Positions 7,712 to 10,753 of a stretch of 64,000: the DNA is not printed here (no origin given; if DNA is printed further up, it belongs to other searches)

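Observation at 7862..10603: SEDS polymerase fused to a PBP transpeptidase domain with all three catalytic motifs mutated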

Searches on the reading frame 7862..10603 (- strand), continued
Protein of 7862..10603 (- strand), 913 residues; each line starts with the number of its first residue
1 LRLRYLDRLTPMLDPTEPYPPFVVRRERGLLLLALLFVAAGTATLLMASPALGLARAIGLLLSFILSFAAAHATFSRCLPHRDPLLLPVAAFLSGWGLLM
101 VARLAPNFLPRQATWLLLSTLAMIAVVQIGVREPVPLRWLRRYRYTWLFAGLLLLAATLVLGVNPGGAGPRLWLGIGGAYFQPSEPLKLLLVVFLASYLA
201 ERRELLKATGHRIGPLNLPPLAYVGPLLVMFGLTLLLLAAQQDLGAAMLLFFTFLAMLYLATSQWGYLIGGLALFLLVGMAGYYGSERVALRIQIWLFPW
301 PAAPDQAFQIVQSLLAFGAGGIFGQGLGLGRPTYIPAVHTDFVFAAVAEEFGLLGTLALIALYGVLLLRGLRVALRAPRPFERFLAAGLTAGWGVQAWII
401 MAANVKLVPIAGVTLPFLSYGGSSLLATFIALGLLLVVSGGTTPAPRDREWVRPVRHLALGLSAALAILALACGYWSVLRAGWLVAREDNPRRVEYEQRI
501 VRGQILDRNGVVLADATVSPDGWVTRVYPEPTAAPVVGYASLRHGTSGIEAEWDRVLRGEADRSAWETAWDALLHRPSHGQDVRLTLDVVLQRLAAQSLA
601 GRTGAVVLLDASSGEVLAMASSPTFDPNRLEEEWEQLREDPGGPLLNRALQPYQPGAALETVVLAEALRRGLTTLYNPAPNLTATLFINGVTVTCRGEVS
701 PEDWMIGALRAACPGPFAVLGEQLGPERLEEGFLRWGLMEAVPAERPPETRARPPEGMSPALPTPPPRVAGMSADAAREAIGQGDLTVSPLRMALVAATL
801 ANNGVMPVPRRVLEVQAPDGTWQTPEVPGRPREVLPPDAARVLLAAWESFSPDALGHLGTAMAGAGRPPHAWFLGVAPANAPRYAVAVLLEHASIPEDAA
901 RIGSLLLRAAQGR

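Call 6: find_homologous_proteins(query=window:7862-10603:-, max_evalue=1e-10)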
Query window:7862-10603:- (913 aa): 2192 proteins with E <= 1e-10 among 8000 candidates; the best 120 are listed.
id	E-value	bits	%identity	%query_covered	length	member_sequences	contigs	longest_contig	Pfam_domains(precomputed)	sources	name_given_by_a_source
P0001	0.0e+0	1980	100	99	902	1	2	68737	PF01098.25,PF21922.2,PF00905.28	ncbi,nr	ncbi:MAG: FtsW/RodA/SpoVE family cell cycle protein [Anaerolineae bacterium]|nr:FtsW/RodA/SpoVE fami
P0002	0.0e+0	1605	82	99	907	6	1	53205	PF01098.25,PF21922.2,PF00905.28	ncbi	ncbi:MAG: FtsW/RodA/SpoVE family cell cycle protein [Anaerolineae bacterium]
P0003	0.0e+0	1586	81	99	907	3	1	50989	PF01098.25,PF21922.2,PF00905.28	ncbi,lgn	-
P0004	0.0e+0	1586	81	99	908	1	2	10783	PF01098.25,PF21922.2,PF00905.28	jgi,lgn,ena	jgi:cell division protein FtsW (lipid II flippase)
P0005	0.0e+0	1585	81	99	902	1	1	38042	PF01098.25,PF21922.2,PF00905.28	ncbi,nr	ncbi:MAG: FtsW/RodA/SpoVE family cell cycle protein [Thermoflexales bacterium]|nr:FtsW/RodA/SpoVE fa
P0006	0.0e+0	1584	80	99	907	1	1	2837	PF01098.25,PF21922.2,PF00905.28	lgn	-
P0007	0.0e+0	1584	81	98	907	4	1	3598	PF01098.25,PF21922.2,PF00905.28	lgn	-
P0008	0.0e+0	1577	81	98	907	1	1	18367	PF01098.25,PF21922.2,PF00905.28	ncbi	-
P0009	0.0e+0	1575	81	98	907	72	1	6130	PF01098.25,PF21922.2,PF00905.28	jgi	-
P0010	0.0e+0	1560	80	99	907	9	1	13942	PF01098.25,PF21922.2,PF00905.28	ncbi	ncbi:MAG: FtsW/RodA/SpoVE family cell cycle protein [Anaerolineae bacterium]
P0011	0.0e+0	1558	80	99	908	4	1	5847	PF01098.25,PF21922.2,PF00905.28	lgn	-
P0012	0.0e+0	1492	79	98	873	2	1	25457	PF01098.25,PF21922.2,PF00905.28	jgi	jgi:cell division protein FtsW (lipid II flippase)/cell division protein FtsI/penicillin-binding pro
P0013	0.0e+0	1415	76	98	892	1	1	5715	PF01098.25,PF21922.2,PF00905.28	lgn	-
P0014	0.0e+0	1395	74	98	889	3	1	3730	PF01098.25,PF21922.2,PF00905.28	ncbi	-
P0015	0.0e+0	1341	72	98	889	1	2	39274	PF01098.25,PF21922.2,PF00905.28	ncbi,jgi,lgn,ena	-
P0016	0.0e+0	1291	69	99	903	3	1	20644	PF01098.25,PF21922.2,PF00905.28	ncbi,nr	ncbi:MAG: FtsW/RodA/SpoVE family cell cycle protein [Anaerolineae bacterium]|nr:FtsW/RodA/SpoVE fami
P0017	0.0e+0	1187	67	97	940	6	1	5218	PF01098.25,PF21922.2,PF00905.28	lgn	-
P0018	0.0e+0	1166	65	97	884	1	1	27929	PF01098.25,PF21922.2,PF00905.28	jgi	-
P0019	0.0e+0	1152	66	93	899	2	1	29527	PF01098.25,PF21922.2,PF00905.28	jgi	-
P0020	0.0e+0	1141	63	97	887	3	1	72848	PF01098.25,PF21922.2,PF00905.28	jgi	jgi:cell division protein FtsW (lipid II flippase)/cell division protein FtsI/penicillin-binding pro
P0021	0.0e+0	1132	64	97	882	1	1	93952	PF01098.25,PF21922.2,PF00905.28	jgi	-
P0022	0.0e+0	1131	62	97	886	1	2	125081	PF01098.25,PF21922.2,PF00905.28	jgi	-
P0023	0.0e+0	1131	64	97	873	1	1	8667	PF01098.25,PF21922.2,PF00905.28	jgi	jgi:cell division protein FtsW (lipid II flippase)/cell division protein FtsI/penicillin-binding pro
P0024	0.0e+0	1126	64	96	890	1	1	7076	PF01098.25,PF21922.2,PF00905.28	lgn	-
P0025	0.0e+0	1125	62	98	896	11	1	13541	PF01098.25,PF21922.2,PF00905.28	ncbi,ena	-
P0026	0.0e+0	1123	65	97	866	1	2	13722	PF01098.25,PF21922.2,PF00905.28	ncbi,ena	-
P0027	0.0e+0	1123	64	96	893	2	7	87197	PF01098.25,PF21922.2,PF00905.28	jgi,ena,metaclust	metaclust:\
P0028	0.0e+0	1115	62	97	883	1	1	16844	PF01098.25,PF21922.2,PF00905.28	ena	-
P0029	0.0e+0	1111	63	98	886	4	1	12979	PF01098.25,PF21922.2,PF00905.28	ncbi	-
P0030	0.0e+0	1110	66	93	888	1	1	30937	PF01098.25,PF21922.2,PF00905.28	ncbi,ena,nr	ncbi:MAG TPA: hypothetical protein ENK08_11440 [Chloroflexi bacterium]|nr:hypothetical protein [Chlo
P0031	0.0e+0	1103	65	92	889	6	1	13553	PF01098.25,PF21922.2,PF00905.28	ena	-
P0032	0.0e+0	1103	64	97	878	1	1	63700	PF01098.25,PF21922.2,PF00905.28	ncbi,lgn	-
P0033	0.0e+0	1102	61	97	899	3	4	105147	PF01098.25,PF21922.2,PF00905.28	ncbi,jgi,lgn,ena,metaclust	metaclust:\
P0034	0.0e+0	1100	61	97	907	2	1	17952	PF01098.25,PF21922.2,PF00905.28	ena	-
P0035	0.0e+0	1099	62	97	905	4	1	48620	PF01098.25,PF21922.2,PF00905.28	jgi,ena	-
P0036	0.0e+0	1098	65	93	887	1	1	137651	PF01098.25,PF21922.2,PF00905.28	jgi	-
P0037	0.0e+0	1098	62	97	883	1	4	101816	PF01098.25,PF21922.2,PF00905.28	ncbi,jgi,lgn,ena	-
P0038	0.0e+0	1095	60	97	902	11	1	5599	PF01098.25,PF21922.2,PF00905.28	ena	-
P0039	0.0e+0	1095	62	96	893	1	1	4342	PF01098.25,PF21922.2,PF00905.28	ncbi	-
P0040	0.0e+0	1095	63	93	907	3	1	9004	PF01098.25,PF21922.2,PF00905.28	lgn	-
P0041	0.0e+0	1090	61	98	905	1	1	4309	PF01098.25,PF21922.2,PF00905.28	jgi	jgi:cell division protein FtsW (lipid II flippase)/cell division protein FtsI/penicillin-binding pro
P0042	0.0e+0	1089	61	97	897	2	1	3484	PF01098.25,PF21922.2,PF00905.28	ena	-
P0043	0.0e+0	1089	60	97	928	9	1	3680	PF01098.25,PF21922.2,PF00905.28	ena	-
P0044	0.0e+0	1088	61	97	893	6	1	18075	PF01098.25,PF21922.2,PF00905.28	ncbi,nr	ncbi:MAG TPA: FtsW/RodA/SpoVE family cell cycle protein [Anaerolineae bacterium]|nr:FtsW/RodA/SpoVE 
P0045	0.0e+0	1088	62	95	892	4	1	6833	PF01098.25,PF21922.2,PF00905.28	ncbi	-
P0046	0.0e+0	1082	59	97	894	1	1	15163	PF01098.25,PF21922.2,PF00905.28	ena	-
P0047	0.0e+0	1081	61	98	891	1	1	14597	PF01098.25,PF21922.2,PF00905.28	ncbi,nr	ncbi:MAG: FtsW/RodA/SpoVE family cell cycle protein [Anaerolineae bacterium]|nr:FtsW/RodA/SpoVE fami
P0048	0.0e+0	1080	60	96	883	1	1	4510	PF01098.25,PF21922.2,PF00905.28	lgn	-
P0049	0.0e+0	1078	59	97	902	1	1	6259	PF01098.25,PF21922.2,PF00905.28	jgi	jgi:cell division protein FtsW (lipid II flippase)/cell division protein FtsI/penicillin-binding pro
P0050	0.0e+0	1078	62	93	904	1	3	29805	PF01098.25,PF21922.2,PF00905.28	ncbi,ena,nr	ncbi:MAG: FtsW/RodA/SpoVE family cell cycle protein [Anaerolineae bacterium]|nr:FtsW/RodA/SpoVE fami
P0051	0.0e+0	1077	60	97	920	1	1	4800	PF01098.25,PF21922.2,PF00905.28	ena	-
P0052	0.0e+0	1076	60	97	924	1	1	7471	PF01098.25,PF21922.2,PF00905.28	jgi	jgi:cell division protein FtsW (lipid II flippase)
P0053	0.0e+0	1075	61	97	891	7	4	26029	PF01098.25,PF21922.2,PF00905.28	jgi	jgi:cell division protein FtsW (lipid II flippase)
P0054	0.0e+0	1074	60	98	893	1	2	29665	PF01098.25,PF21922.2,PF00905.28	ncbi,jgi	-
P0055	0.0e+0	1073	61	93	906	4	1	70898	PF01098.25,PF21922.2,PF00905.28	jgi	-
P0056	0.0e+0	1072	63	97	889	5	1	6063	PF01098.25,PF21922.2,PF00905.28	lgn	-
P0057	0.0e+0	1072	60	97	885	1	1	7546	PF01098.25,PF21922.2,PF00905.28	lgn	-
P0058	0.0e+0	1071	60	97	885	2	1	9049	PF01098.25,PF21922.2,PF00905.28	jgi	-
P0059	0.0e+0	1071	62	97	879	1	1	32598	PF01098.25,PF21922.2,PF00905.28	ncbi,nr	ncbi:MAG: FtsW/RodA/SpoVE family cell cycle protein [Anaerolineae bacterium]|nr:FtsW/RodA/SpoVE fami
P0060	0.0e+0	1070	60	97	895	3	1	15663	PF01098.25,PF21922.2,PF00905.28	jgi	-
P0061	0.0e+0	1070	60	98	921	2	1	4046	PF01098.25,PF21922.2,PF00905.28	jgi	jgi:cell division protein FtsW (lipid II flippase)/cell division protein FtsI/penicillin-binding pro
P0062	0.0e+0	1069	60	98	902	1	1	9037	PF01098.25,PF21922.2,PF00905.28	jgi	jgi:peptidoglycan glycosyltransferase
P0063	0.0e+0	1066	72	58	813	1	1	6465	PF01098.25,PF00905.28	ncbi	-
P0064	0.0e+0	1066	59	98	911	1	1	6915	PF01098.25,PF21922.2,PF00905.28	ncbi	-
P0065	0.0e+0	1065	60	98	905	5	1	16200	PF01098.25,PF21922.2,PF00905.28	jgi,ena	-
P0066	0.0e+0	1065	60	97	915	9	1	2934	PF01098.25,PF21922.2,PF00905.28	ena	-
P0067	0.0e+0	1064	59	97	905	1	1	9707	PF01098.25,PF21922.2,PF00905.28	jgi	-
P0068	0.0e+0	1064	59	97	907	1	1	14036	PF01098.25,PF21922.2,PF00905.28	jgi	jgi:cell division protein FtsW (lipid II flippase)/cell division protein FtsI/penicillin-binding pro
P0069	0.0e+0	1062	60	97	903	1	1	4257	PF01098.25,PF21922.2,PF00905.28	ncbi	-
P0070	0.0e+0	1062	60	97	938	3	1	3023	PF01098.25,PF21922.2,PF00905.28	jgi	jgi:cell division protein FtsW (lipid II flippase)/cell division protein FtsI/penicillin-binding pro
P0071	0.0e+0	1061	59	98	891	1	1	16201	PF01098.25,PF21922.2,PF00905.28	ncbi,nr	ncbi:MAG: FtsW/RodA/SpoVE family cell cycle protein [Anaerolineae bacterium]|nr:FtsW/RodA/SpoVE fami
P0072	0.0e+0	1060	59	98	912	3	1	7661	PF01098.25,PF21922.2,PF00905.28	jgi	jgi:cell division protein FtsW (lipid II flippase)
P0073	0.0e+0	1059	61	97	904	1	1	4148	PF01098.25,PF21922.2,PF00905.28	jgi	jgi:peptidoglycan glycosyltransferase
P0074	0.0e+0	1058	60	97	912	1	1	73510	PF01098.25,PF21922.2,PF00905.28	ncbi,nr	ncbi:MAG: FtsW/RodA/SpoVE family cell cycle protein [Chloroflexi bacterium]|nr:FtsW/RodA/SpoVE famil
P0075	0.0e+0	1057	60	94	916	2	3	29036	PF01098.25,PF21922.2,PF00905.28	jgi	-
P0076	0.0e+0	1056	60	98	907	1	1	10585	PF01098.25,PF21922.2,PF00905.28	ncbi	-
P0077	0.0e+0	1055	59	98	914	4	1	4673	PF01098.25,PF21922.2,PF00905.28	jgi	jgi:cell division protein FtsW (lipid II flippase)/cell division protein FtsI/penicillin-binding pro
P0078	0.0e+0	1055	59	97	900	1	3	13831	PF01098.25,PF21922.2,PF04886.17,PF00905.28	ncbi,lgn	ncbi:MAG: FtsW/RodA/SpoVE family cell cycle protein [Anaerolineae bacterium]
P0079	0.0e+0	1054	59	97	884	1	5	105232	PF01098.25,PF21922.2,PF00905.28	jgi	-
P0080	0.0e+0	1054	60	97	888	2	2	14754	PF01098.25,PF21922.2,PF00905.28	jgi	jgi:cell division protein FtsW (lipid II flippase)/cell division protein FtsI/penicillin-binding pro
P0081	0.0e+0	1054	61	97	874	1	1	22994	PF01098.25,PF21922.2,PF00905.28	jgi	jgi:cell division protein FtsW (lipid II flippase)/cell division protein FtsI/penicillin-binding pro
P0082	0.0e+0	1053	59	97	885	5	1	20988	PF01098.25,PF21922.2,PF00905.28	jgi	-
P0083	0.0e+0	1053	60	96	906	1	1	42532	PF01098.25,PF21922.2,PF00905.28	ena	-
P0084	0.0e+0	1053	60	98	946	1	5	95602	PF01098.25,PF21922.2,PF00905.28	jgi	jgi:cell division protein FtsW (lipid II flippase)/cell division protein FtsI/penicillin-binding pro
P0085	0.0e+0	1052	60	97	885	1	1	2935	PF01098.25,PF21922.2,PF00905.28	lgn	-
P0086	0.0e+0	1052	59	97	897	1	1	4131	PF01098.25,PF21922.2,PF00905.28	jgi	-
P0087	0.0e+0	1052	62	92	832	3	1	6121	PF01098.25,PF21922.2,PF00905.28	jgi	-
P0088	0.0e+0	1052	60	97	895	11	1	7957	PF01098.25,PF21922.2,PF00905.28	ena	-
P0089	0.0e+0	1051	60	96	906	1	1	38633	PF01098.25,PF21922.2,PF00905.28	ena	-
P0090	0.0e+0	1051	60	97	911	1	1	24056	PF01098.25,PF21922.2,PF00905.28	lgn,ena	-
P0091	0.0e+0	1051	60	96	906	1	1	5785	PF01098.25,PF21922.2,PF00905.28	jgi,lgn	-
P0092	0.0e+0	1048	60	97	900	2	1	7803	PF01098.25,PF21922.2,PF00905.28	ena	-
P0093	0.0e+0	1048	60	97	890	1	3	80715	PF01098.25,PF21922.2,PF00905.28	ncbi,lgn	-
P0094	0.0e+0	1046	60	98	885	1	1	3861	PF01098.25,PF21922.2,PF00905.28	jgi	jgi:cell division protein FtsW (lipid II flippase)/cell division protein FtsI/penicillin-binding pro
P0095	0.0e+0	1046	58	98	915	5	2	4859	PF01098.25,PF21922.2,PF00905.28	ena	-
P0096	0.0e+0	1044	58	97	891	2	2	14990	PF01098.25,PF21922.2,PF00905.28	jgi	jgi:cell division protein FtsW (lipid II flippase)/cell division protein FtsI/penicillin-binding pro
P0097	0.0e+0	1043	59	97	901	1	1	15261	PF01098.25,PF21922.2,PF00905.28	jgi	-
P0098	0.0e+0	1040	57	98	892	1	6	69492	PF01098.25,PF21922.2,PF00905.28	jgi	jgi:cell division protein FtsW (lipid II flippase)/cell division protein FtsI/penicillin-binding pro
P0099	0.0e+0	1040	58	97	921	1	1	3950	PF01098.25,PF21922.2,PF00905.28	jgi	jgi:cell division protein FtsW (lipid II flippase)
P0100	0.0e+0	1039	60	93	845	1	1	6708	PF01098.25,PF21922.2,PF00905.28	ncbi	ncbi:MAG: FtsW/RodA/SpoVE family cell cycle protein, partial [Anaerolineae bacterium]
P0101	0.0e+0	1038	60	97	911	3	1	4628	PF01098.25,PF21922.2,PF00905.28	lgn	-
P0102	0.0e+0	1038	58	97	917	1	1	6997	PF01098.25,PF21922.2,PF00905.28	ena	-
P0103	0.0e+0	1037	58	98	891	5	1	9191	PF01098.25,PF21922.2,PF00905.28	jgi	jgi:cell division protein FtsW (lipid II flippase)/cell division protein FtsI/penicillin-binding pro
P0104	0.0e+0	1037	59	97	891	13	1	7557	PF01098.25,PF21922.2,PF00905.28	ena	-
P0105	0.0e+0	1036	58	98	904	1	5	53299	PF01098.25,PF21922.2,PF00905.28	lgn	-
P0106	0.0e+0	1035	59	97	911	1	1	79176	PF01098.25,PF21922.2,PF00905.28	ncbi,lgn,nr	ncbi:MAG: FtsW/RodA/SpoVE family cell cycle protein [Chloroflexota bacterium]|nr:FtsW/RodA/SpoVE fam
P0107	0.0e+0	1033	58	97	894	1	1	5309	PF01098.25,PF21922.2,PF00905.28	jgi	jgi:cell division protein FtsW (lipid II flippase)/cell division protein FtsI/penicillin-binding pro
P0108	0.0e+0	1033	58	95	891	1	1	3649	PF01098.25,PF21922.2,PF00905.28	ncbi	-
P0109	0.0e+0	1031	59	97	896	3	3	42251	PF01098.25,PF21922.2,PF00905.28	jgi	-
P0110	0.0e+0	1031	59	98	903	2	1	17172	PF01098.25,PF21922.2,PF00905.28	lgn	-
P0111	0.0e+0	1030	59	99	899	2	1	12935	PF01098.25,PF21922.2,PF00905.28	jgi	-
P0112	0.0e+0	1030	60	97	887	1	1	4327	PF01098.25,PF21922.2,PF00905.28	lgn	-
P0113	0.0e+0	1030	58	97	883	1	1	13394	PF01098.25,PF21922.2,PF00905.28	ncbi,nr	ncbi:MAG: FtsW/RodA/SpoVE family cell cycle protein [Anaerolineae bacterium]|nr:FtsW/RodA/SpoVE fami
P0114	0.0e+0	1030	58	97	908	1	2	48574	PF01098.25,PF21922.2,PF00905.28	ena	-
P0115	0.0e+0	1029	59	98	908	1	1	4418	PF01098.25,PF21922.2,PF00905.28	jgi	jgi:cell division protein FtsW (lipid II flippase)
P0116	0.0e+0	1028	60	97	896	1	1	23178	PF01098.25,PF21922.2,PF00905.28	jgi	-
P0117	0.0e+0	1028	58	97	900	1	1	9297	PF01098.25,PF21922.2,PF00905.28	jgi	jgi:cell division protein FtsW (lipid II flippase)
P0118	0.0e+0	1027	58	100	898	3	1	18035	PF01098.25,PF21922.2,PF00905.28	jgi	jgi:cell division protein FtsW (lipid II flippase)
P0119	0.0e+0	1026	57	97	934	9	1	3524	PF01098.25,PF21922.2,PF00905.28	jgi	-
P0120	0.0e+0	1026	58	98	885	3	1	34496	PF01098.25,PF21922.2,PF00905.28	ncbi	-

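Call 12: find_related_loci(query=window:7865-10603:-, collection=genome_contigs, flank=10000)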
Query window:7865-10603:- (913 aa) in genome_contigs; peptide patterns used: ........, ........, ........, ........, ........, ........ (x = any residue, [..] = any of these).
369 stretches matched a pattern; 4 encode a relative of the query (tblastn E <= 1e-3); 4 distinct loci.
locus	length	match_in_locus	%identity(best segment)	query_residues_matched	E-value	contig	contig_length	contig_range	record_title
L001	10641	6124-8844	81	10-909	0e+0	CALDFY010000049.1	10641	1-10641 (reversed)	MAG: uncultured Anaerolineae bacterium isolate S1_Bin_Bin_9_sub_1 genome assembly, contig: c_000002368526, whole genome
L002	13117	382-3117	81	3-909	0e+0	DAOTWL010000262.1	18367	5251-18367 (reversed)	MAG TPA_asm: Anaerolineae bacterium isolate H13_138 k109_687402, whole genome shotgun sequence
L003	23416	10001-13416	26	171-892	3e-19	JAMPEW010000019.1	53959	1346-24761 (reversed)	MAG: Clostridium sp. isolate NALB_7823_2 Scaffold_#19__SCF_019___53959_bp, whole genome shotgun sequence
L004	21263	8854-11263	52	70-894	1e-145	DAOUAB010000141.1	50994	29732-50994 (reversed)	MAG TPA_asm: Anaerolineales bacterium isolate H61_599 k121_662939, whole genome shotgun sequence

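Call 28: find_encoding_contigs(protein=P0001, flank=10000, max_places=3)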
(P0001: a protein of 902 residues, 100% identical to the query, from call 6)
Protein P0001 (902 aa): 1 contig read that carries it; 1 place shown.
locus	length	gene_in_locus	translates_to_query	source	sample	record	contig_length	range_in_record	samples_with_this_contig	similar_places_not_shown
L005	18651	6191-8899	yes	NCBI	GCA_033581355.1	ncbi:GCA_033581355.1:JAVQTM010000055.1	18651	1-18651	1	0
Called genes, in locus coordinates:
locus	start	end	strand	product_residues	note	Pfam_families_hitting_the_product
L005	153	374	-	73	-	PF02609:Exonuc_VII_S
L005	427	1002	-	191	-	PF02887:PK_C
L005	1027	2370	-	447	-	PF05496:RuvB_N, PF00004:AAA, PF07728:AAA_5 (faint), PF16193:AAA_assoc_2, PF12002:MgsA_C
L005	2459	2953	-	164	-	PF04463:2-thiour_desulf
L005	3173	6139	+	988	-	PF11028:TMEM260_N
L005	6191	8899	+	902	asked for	PF01098:FTSW_RODA_SPOVE, PF21922:PBP_dimer_2, PF00905:Transpeptidase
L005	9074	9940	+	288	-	PF10418:DHODB_Fe-S_bind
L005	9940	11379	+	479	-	PF14691:Fer4_20, PF00070:Pyr_redox (faint), PF01946:Thi4 (weak), PF07992:Pyr_redox_2, PF12831:FAD_oxidored (weak), PF13738:Pyr_redox_3 (faint), PF13450:NAD_binding_8 (weak)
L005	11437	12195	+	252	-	PF13489:Methyltransf_23, PF01135:PCMT, PF01209:Ubie_methyltran, PF13649:Methyltransf_25, PF13847:Methyltransf_31, PF08241:Methyltransf_11, PF08242:Methyltransf_12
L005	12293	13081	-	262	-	PF04454:Linocin_M18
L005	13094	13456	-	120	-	-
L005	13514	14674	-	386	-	PF20706:GT4-conflict (faint), PF13439:Glyco_transf_4, PF13579:Glyco_trans_4_4, PF00534:Glycos_transf_1, PF13692:Glyco_trans_1_4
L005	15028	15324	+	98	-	-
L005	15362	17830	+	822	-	-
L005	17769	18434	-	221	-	PF01135:PCMT, PF00398:RrnaAD (weak), PF02353:CMAS (weak), PF13489:Methyltransf_23 (faint), PF13847:Methyltransf_31 (weak), PF13649:Methyltransf_25, PF08241:Methyltransf_11 (faint)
